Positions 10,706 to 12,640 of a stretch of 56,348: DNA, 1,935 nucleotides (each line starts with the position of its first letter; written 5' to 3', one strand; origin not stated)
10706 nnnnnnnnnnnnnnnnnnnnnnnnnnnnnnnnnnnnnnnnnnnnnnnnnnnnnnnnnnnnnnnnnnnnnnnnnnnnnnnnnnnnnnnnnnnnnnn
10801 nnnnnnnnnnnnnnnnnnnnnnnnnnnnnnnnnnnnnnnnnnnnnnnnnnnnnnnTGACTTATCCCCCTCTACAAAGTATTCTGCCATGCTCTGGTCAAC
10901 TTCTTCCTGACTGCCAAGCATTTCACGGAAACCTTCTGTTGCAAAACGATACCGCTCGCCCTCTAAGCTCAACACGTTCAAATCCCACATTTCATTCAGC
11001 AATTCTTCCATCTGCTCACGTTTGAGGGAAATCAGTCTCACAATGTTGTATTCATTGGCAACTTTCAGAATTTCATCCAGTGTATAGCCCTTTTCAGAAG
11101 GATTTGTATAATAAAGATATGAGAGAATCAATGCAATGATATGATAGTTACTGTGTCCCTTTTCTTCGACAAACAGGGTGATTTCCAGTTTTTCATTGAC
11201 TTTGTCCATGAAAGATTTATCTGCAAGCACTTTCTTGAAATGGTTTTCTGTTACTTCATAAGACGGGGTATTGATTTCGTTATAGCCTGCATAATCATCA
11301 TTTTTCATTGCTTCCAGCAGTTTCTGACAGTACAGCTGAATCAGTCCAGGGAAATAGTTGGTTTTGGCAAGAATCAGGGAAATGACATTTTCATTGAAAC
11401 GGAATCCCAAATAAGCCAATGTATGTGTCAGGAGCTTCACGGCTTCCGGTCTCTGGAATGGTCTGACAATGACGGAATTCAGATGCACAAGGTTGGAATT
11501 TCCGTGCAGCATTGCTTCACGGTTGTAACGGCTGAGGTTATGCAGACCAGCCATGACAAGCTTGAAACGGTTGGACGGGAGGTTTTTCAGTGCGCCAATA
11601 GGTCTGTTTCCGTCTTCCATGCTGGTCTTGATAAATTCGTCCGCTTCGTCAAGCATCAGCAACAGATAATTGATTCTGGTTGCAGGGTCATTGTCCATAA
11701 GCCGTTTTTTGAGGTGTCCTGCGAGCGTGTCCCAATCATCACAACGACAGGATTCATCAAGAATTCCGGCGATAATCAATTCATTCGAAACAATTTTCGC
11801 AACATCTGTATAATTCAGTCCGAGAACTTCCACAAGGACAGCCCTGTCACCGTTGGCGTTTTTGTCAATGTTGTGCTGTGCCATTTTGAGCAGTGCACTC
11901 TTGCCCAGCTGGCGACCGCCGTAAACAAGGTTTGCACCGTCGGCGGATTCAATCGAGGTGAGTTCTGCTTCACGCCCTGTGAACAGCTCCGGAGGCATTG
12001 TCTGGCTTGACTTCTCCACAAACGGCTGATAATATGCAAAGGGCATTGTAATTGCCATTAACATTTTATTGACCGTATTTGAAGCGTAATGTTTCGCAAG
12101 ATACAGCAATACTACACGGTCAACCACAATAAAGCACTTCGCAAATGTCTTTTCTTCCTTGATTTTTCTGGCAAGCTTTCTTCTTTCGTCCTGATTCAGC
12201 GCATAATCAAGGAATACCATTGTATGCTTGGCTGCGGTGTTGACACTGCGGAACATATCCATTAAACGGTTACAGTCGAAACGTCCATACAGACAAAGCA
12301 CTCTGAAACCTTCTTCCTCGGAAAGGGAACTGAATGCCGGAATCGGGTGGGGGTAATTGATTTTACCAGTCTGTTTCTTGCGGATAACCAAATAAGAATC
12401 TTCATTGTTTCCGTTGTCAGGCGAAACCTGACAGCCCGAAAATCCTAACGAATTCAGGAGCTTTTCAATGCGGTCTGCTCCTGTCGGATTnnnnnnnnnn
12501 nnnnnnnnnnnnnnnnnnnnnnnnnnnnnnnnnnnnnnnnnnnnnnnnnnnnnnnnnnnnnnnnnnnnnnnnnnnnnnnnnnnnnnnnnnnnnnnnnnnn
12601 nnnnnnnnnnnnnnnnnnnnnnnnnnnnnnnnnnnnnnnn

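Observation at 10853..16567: Unusual domain order in the 1904-aa NTPase: N-terminal barrels and TPRs, about 700 unassigned residues, NTPase at the C-terminus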

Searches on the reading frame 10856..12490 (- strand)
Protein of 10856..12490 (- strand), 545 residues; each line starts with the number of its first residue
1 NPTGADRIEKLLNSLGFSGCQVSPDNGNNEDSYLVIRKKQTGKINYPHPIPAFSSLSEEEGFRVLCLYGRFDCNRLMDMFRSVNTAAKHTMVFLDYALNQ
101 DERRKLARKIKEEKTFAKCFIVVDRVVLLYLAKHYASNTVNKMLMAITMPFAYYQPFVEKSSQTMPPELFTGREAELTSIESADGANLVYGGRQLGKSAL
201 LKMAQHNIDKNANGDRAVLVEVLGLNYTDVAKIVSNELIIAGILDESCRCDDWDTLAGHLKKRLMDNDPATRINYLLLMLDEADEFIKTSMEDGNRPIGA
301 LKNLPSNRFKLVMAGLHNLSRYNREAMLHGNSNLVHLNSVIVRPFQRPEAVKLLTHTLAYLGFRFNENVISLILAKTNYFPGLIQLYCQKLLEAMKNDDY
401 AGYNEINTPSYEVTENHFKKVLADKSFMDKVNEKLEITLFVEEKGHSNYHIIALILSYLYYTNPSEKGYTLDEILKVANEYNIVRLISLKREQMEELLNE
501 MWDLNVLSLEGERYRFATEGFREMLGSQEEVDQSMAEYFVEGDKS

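Call 21: search_solved_structures(query=A2, max_evalue=10, show_alignments=2)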
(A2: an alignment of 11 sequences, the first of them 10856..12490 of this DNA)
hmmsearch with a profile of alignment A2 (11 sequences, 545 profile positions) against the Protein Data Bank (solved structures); distinct sequences matched with E-value up to 10: 1.
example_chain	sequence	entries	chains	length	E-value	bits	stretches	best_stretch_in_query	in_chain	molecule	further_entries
6nyr_A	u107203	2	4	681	5.9e-05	25.1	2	322-423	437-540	Crov588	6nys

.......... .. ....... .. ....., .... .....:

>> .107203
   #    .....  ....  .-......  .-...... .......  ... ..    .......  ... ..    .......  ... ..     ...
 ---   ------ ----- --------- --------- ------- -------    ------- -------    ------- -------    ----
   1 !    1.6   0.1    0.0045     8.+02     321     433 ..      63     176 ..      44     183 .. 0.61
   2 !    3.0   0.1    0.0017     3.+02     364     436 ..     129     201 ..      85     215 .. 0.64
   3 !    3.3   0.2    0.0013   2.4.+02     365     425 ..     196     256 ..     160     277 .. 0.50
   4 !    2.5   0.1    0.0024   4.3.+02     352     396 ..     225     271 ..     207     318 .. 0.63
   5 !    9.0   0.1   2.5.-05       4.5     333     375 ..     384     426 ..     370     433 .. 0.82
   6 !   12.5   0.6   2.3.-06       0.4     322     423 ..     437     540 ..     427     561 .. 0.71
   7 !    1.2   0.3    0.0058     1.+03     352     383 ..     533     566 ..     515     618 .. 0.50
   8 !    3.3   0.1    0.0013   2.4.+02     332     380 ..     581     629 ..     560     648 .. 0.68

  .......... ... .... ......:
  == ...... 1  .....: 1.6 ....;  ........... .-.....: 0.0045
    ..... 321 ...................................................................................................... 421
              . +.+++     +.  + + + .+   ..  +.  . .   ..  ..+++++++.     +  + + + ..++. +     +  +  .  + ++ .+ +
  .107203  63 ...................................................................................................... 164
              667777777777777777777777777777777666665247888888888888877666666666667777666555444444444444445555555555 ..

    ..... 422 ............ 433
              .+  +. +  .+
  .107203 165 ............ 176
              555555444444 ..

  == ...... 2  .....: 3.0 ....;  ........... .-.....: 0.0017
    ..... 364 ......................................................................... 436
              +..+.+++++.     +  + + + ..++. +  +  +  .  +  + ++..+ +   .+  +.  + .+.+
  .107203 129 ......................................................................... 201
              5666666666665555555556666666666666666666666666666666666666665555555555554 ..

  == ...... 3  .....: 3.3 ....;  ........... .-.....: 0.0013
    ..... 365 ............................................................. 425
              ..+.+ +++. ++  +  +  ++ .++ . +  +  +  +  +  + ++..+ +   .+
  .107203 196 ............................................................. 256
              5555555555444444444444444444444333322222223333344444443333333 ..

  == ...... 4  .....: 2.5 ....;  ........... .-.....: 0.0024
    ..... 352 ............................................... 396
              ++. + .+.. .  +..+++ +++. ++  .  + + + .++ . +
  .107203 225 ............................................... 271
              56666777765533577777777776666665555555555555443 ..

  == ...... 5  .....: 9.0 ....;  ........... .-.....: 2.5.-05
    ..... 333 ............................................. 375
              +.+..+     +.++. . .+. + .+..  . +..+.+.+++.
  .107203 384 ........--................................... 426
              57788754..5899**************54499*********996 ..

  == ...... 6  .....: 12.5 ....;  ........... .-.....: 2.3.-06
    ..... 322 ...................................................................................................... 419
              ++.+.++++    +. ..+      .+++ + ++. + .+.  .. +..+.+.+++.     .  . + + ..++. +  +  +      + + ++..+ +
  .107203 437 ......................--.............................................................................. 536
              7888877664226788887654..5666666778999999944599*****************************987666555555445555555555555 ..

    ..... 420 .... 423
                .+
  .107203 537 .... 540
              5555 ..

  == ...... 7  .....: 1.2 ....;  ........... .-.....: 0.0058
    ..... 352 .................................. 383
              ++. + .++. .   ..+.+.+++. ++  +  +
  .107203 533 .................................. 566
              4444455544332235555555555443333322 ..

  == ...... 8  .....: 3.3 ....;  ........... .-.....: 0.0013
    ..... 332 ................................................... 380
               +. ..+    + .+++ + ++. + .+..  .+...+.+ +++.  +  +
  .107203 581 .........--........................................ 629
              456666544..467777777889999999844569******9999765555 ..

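Call 22: find_homologous_proteins(query=A2, max_evalue=0.001)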
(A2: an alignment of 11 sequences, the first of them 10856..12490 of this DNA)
Query A2 (11 sequences) (545 aa, profile of the alignment): 136 proteins with E <= 0.001 among 8000 candidates; the best 120 are listed.
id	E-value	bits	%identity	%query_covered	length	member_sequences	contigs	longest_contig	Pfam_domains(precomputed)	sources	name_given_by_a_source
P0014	0.0e+0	1012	70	98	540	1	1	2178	-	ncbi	-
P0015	0.0e+0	1012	70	99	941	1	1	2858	-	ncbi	ncbi:MAG: hypothetical protein ACI4JY_07305, partial [Oscillospiraceae bacterium]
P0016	1.3e-292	990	63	99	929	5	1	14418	-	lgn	-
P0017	4.5e-291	984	63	97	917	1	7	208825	-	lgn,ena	-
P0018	1.4e-290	983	63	97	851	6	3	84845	-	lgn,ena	-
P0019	2.8e-287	972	62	97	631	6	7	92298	-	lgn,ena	-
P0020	9.5e-265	898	66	86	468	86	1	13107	-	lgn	-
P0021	2.1e-252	857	62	95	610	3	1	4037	-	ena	-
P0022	1.4e-251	854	64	86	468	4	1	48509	-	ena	-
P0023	8.8e-248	842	54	99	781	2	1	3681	-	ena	-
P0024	1.1e-247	841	68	84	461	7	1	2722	-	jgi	jgi:hypothetical protein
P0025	5.8e-245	832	60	99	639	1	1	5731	-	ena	-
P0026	8.1e-243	825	67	80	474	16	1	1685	PF00919.27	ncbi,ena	-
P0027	1.3e-236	805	69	76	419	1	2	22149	-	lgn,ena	-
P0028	7.0e-236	802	65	81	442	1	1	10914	-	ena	-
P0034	1.8e-176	606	47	98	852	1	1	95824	-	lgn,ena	-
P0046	4.1e-171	589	44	99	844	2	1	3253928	-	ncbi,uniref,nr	ncbi:DUF4795 domain-containing protein [Ruminococcus sp. HUN007]|uniref:DUF4795 domain-containing pr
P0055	1.5e-165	570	45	97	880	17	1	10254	PF20703.4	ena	-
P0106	9.5e-101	356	35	97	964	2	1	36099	PF13401.13,PF01637.25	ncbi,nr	ncbi:hypothetical protein IKO70_04245 [bacterium]|nr:hypothetical protein [bacterium]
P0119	5.9e-43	166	26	90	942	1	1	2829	PF13401.13,PF20703.4,PF13191.13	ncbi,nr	ncbi:MAG: hypothetical protein IRY90_06090, partial [Actinomadura rubrobrunea]|nr:hypothetical prote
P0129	8.9e-39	152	26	88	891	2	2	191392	PF13401.13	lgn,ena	-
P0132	8.2e-38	149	26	89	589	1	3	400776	-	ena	-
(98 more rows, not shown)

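Call 24: search_protein_families(library=pfam, proteins=[P0017, P0018, P0019, P0034, P0046, P0106, P0129, P0132, P0055, P0119], max_evalue=0.01)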
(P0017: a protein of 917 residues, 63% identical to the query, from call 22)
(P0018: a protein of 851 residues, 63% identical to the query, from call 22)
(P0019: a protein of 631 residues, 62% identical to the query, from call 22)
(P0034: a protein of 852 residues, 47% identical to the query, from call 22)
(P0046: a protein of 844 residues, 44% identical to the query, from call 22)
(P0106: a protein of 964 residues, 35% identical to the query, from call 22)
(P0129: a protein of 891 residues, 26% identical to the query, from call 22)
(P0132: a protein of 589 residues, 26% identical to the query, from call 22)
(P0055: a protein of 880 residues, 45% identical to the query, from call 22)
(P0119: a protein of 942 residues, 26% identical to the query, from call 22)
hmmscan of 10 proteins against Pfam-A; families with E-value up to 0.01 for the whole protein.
P0017 (917 aa): 4 families
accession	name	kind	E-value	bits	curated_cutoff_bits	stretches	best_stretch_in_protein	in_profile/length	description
PF25068.1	ARM_TT21_4th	-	0.0041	17.8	30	0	96-152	30-87/153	Tetratricopeptide repeat protein 21 forth ARM domain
PF13191.12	AAA_16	-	0.006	17.5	32.6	0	543-657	2-142/167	AAA ATPase domain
PF13401.12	AAA_22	-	0.0073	17.1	27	0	557-693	5-127/130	AAA domain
PF13181.12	TPR_8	-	0.0085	16.6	25.7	0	100-129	3-32/34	Tetratricopeptide repeat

P0018 (851 aa): 4 families
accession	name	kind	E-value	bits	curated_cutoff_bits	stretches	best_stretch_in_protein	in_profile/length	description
PF24406.1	nSTAND_NTPase4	-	0.0016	18.9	27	1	776-830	4-56/58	Novel STAND NTPase 4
PF25068.1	ARM_TT21_4th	-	0.0025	18.6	30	1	30-88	30-89/153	Tetratricopeptide repeat protein 21 forth ARM domain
PF13191.12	AAA_16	-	0.0061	17.5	32.6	0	477-591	2-142/167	AAA ATPase domain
PF13401.12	AAA_22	-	0.0069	17.1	27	0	491-627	5-127/130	AAA domain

P0019 (631 aa): 2 families
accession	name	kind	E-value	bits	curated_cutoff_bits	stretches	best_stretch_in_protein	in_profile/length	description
PF13191.12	AAA_16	-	0.0028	18.6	32.6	1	257-391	2-155/167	AAA ATPase domain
PF24406.1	nSTAND_NTPase4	-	0.0039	17.7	27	1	556-610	4-56/58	Novel STAND NTPase 4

P0034 (852 aa): 1 family
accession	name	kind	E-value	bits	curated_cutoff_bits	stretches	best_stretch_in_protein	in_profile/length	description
PF13173.12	AAA_14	-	0.0042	17.5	27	0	493-548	4-57/129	AAA domain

P0046 (844 aa): 2 families
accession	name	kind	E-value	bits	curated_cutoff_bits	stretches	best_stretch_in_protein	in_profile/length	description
PF24406.1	nSTAND_NTPase4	-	0.0016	18.9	27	0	243-274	3-34/58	Novel STAND NTPase 4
PF03468.20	XS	-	0.0094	16.7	25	0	106-168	50-107/113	XS domain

P0106 (964 aa): 3 families
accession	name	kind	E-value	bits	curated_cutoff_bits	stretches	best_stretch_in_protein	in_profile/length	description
PF13401.12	AAA_22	-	2.4e-06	28.4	27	1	572-723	6-124/130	AAA domain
PF01637.24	ATPase_2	-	1.3e-05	25.5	33.2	1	569-689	18-122/225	ATPase domain predominantly from Archaea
PF13173.12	AAA_14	-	0.00026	21.4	27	1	574-662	5-84/129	AAA domain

P0129 (891 aa): 3 families
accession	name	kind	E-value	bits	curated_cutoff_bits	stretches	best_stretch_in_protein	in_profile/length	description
PF13401.12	AAA_22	-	3.9e-06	27.7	27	1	205-345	4-126/130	AAA domain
PF20703.3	nSTAND1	-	0.00036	20.7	27.1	1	172-415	1-236/379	Novel STAND NTPase 1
PF13173.12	AAA_14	-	0.00083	19.8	27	0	206-247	2-41/129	AAA domain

P0132 (589 aa): 1 family
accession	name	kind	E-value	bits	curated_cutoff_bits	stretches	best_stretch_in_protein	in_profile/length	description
PF13401.12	AAA_22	-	0.0004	21.1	27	1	221-368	5-127/130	AAA domain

P0055 (880 aa): 1 family
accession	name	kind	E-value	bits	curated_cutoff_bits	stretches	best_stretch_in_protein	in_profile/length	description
PF20703.3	nSTAND1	-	1.8e-06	28.3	27.1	1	506-738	14-239/379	Novel STAND NTPase 1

P0119 (942 aa): 3 families
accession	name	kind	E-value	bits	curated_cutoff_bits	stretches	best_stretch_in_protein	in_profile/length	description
PF20703.3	nSTAND1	-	1.9e-10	41.4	27.1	1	559-793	12-242/379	Novel STAND NTPase 1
PF13401.12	AAA_22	-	2.1e-06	28.5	27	1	580-713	8-124/130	AAA domain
PF13191.12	AAA_16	-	0.00013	22.9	32.6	1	563-704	2-162/167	AAA ATPase domain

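Call 25: find_encoding_contigs(protein=P0017, flank=6000, max_places=2)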
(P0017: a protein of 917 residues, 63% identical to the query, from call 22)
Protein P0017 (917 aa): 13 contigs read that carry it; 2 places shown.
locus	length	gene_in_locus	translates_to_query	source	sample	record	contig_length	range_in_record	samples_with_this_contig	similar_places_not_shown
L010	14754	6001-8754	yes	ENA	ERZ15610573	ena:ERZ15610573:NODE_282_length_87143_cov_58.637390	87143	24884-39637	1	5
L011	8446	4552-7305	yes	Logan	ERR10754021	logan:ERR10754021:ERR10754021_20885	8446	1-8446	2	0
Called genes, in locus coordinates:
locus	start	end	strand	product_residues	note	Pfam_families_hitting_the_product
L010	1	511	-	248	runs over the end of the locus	PF01636:APH, PF01163:RIO1 (weak), PF19974:TCAD9 (weak)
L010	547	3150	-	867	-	PF00171:Aldedh, PF00465:Fe-ADH, PF13685:Fe-ADH_2, PF25137:ADH_Fe_C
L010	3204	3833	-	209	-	PF06971:Put_DNA-bind_N, PF02629:CoA_binding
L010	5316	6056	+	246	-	-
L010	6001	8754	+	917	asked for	-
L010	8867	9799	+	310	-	-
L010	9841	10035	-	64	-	-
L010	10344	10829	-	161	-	PF10080:FtrD-like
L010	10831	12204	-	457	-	PF00403:HMA, PF13386:DsbD_2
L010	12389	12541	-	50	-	-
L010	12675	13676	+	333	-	PF00389:2-Hacid_dh, PF02826:2-Hacid_dh_C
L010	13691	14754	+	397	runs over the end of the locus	PF00155:Aminotran_1_2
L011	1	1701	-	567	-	?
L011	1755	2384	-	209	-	PF06971:Put_DNA-bind_N, PF02629:CoA_binding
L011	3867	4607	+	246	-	-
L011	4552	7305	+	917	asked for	-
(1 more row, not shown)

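Call 26: find_encoding_contigs(protein=P0046, flank=6000, max_places=1)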
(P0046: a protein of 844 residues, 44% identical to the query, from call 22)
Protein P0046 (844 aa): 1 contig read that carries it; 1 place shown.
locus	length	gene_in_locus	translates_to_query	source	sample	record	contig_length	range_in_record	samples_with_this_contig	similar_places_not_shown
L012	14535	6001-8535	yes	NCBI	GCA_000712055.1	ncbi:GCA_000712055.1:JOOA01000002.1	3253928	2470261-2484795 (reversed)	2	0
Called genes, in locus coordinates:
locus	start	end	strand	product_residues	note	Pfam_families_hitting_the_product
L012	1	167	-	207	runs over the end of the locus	-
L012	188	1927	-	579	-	PF27248:MJ1674_2nd (weak)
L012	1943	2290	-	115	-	-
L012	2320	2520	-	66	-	-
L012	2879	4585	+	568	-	-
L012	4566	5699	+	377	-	-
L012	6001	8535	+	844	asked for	-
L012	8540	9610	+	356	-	-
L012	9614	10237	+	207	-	-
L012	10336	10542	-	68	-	-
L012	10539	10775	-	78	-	PF27659:CHP02642 (weak)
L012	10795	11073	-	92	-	-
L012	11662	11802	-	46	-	-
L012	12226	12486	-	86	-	-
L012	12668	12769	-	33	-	-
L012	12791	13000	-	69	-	-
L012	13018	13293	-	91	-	-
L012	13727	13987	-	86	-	-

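Call 94: find_encoding_contigs(protein=P0132, flank=5000, max_places=1)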
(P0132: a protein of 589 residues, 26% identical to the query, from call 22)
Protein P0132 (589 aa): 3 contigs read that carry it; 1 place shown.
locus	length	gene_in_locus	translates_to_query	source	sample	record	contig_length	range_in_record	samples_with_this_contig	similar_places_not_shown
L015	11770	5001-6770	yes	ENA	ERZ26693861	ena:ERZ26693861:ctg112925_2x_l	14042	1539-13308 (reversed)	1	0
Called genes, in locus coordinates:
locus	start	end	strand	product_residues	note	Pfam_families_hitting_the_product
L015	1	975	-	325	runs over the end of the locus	PF02899:Phage_int_SAM_1 (weak), PF13495:Phage_int_SAM_4 (weak), PF00589:Phage_integrase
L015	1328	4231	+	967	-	PF12733:Cadherin-like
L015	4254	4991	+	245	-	-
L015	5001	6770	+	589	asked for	-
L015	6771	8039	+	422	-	-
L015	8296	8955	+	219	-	-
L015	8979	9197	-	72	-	-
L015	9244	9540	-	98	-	-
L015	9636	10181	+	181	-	PF00580:UvrD-helicase, PF13245:AAA_19 (weak)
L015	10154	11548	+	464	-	PF00580:UvrD-helicase, PF13245:AAA_19 (weak), PF13361:UvrD_C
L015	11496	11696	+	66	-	PF13361:UvrD_C, PF13538:UvrD_C_2 (weak)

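Call 95: find_encoding_contigs(protein=P0129, flank=5000, max_places=1)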
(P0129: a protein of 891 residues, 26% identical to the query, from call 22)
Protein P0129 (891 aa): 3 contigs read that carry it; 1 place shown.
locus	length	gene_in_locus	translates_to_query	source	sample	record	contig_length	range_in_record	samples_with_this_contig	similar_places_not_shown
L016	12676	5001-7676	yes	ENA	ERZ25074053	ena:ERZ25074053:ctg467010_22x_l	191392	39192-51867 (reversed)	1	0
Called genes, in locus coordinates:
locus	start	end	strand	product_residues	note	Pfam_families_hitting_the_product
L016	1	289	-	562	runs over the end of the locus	PF13585:CHU_C (weak)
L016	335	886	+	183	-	PF13860:FlgD_ig (weak)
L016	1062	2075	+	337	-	PF13407:Peripla_BP_4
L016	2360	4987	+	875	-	-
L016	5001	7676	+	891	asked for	PF13401:AAA_22 (faint)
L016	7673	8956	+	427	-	-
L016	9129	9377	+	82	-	-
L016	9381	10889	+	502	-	PF00005:ABC_tran, PF13304:AAA_21 (faint), PF13401:AAA_22 (faint), PF00005:ABC_tran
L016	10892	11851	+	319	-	PF02653:BPD_transp_2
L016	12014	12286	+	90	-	PF22513:FitA-like_RHH (faint)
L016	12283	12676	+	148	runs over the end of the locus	PF01850:PIN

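Call 103: search_protein_families(library=padloc, proteins=[L012:2879-4585:+, L012:4566-5699:+, L012:9614-10237:+, L015:4254-4991:+, L016:2360-4987:+, L015:6771-8039:+, L016:7673-8956:+], max_evalue=0.01)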
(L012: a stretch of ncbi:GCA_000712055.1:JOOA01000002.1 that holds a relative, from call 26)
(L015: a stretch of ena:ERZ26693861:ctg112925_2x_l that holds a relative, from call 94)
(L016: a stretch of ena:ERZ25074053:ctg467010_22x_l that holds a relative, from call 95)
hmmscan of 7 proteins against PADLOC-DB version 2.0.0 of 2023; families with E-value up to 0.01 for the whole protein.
L012:2879-4585:+ (568 aa): 0 families

L012:4566-5699:+ (377 aa): 0 families

L012:9614-10237:+ (207 aa): 5 families
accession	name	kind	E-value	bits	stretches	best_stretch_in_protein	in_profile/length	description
PDLC03859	LmuB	-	1.4e-05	22.5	1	21-185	346-498/611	-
PDLC00581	JetC3|JetC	-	0.00019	17.4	1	20-158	854-991/1473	DUF3584 domain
PDLC00551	JetC2|JetC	-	0.00082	15.3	1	20-164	747-893/1365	DUF3584 domain; MukB-like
PDLC00519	JetC1|JetC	-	0.0015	14.8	1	20-160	622-810/1097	DUF3584 domain; MukB-like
PDLC00637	ZorA2|ZorA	-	0.0025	14.7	1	88-164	114-193/420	MotA/ExbB/TolQ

L015:4254-4991:+ (245 aa): 0 families

L016:2360-4987:+ (875 aa): 0 families

L015:6771-8039:+ (422 aa): 0 families

L016:7673-8956:+ (427 aa): 0 families
